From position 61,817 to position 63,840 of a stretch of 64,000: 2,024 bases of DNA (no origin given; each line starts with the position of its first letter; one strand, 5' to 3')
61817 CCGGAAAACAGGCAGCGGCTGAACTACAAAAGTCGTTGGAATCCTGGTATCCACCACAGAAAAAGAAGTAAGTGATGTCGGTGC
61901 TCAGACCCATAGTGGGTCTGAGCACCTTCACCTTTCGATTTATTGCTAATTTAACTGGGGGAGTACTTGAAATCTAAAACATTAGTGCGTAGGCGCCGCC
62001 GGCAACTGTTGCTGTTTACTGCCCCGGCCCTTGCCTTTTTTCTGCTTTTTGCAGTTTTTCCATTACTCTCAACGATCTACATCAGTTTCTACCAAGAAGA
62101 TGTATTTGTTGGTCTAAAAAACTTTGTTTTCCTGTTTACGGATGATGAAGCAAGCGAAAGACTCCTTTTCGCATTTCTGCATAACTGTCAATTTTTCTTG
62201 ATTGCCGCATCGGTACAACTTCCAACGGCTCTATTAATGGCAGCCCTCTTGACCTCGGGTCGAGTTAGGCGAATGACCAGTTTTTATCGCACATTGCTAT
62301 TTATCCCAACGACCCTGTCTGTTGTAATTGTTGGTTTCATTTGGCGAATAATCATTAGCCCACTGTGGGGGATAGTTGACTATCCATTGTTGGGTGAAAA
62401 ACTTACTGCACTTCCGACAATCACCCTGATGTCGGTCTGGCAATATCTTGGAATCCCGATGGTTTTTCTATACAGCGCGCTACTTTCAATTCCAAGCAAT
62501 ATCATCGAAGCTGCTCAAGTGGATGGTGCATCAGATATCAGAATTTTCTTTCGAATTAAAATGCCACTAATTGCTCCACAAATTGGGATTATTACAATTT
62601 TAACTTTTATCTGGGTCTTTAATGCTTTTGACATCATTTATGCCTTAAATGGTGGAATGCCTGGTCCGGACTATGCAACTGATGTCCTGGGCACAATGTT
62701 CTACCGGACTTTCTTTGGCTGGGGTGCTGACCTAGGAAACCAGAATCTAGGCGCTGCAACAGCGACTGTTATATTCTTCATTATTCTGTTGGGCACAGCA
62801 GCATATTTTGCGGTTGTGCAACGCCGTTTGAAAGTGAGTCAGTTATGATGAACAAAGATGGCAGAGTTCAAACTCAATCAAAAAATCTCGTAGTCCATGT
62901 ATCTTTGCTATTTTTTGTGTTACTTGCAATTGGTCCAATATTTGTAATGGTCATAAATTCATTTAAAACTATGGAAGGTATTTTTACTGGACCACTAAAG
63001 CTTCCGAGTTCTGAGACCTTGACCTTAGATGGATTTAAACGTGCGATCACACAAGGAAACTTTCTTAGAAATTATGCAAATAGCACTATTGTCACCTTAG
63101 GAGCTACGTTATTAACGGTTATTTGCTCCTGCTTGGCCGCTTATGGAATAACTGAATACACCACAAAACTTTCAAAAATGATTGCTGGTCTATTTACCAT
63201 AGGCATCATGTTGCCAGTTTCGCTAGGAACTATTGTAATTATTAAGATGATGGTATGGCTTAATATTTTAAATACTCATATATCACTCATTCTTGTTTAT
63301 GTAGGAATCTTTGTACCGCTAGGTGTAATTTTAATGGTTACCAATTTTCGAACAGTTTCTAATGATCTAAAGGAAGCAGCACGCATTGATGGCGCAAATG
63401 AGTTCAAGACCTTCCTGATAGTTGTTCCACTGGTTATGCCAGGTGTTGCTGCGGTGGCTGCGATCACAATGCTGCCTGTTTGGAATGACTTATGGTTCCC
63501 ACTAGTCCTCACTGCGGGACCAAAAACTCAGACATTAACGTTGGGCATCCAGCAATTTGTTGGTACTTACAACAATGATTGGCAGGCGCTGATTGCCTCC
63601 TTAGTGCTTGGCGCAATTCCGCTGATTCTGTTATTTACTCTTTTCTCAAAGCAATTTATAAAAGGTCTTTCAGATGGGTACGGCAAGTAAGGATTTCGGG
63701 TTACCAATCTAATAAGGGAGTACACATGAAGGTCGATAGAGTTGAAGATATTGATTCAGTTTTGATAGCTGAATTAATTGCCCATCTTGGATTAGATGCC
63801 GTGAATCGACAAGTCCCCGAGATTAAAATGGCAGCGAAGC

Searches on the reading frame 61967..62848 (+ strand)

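Call 92: search_protein_families(library=pfam, proteins=[window:61967-62848:+], max_evalue=0.001)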
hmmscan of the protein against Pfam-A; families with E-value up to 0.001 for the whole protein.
window:61967-62848:+ (293 aa): 1 family
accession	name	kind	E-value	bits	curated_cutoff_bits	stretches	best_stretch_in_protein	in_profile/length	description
PF00528.27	BPD_transp_1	-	4.9e-12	46.4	26.4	1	86-287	3-181/184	Binding-protein-dependent transport system inner membrane component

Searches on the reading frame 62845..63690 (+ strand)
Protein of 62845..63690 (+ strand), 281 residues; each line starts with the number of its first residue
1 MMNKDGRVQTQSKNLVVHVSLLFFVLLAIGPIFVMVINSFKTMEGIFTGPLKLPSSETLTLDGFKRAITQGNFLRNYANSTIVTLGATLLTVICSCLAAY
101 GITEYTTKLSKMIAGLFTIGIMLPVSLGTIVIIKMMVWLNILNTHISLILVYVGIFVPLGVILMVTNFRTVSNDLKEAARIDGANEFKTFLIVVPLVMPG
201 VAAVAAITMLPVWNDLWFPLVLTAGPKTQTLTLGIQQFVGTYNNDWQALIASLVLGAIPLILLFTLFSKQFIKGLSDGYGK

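Call 92: search_protein_families(library=pfam, proteins=[window:62845-63690:+], max_evalue=0.001)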
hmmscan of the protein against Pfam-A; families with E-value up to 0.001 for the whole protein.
window:62845-63690:+ (281 aa): 1 family
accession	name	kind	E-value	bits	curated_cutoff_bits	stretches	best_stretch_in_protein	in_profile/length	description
PF00528.27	BPD_transp_1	-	4.3e-13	49.8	26.4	1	96-271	6-178/184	Binding-protein-dependent transport system inner membrane component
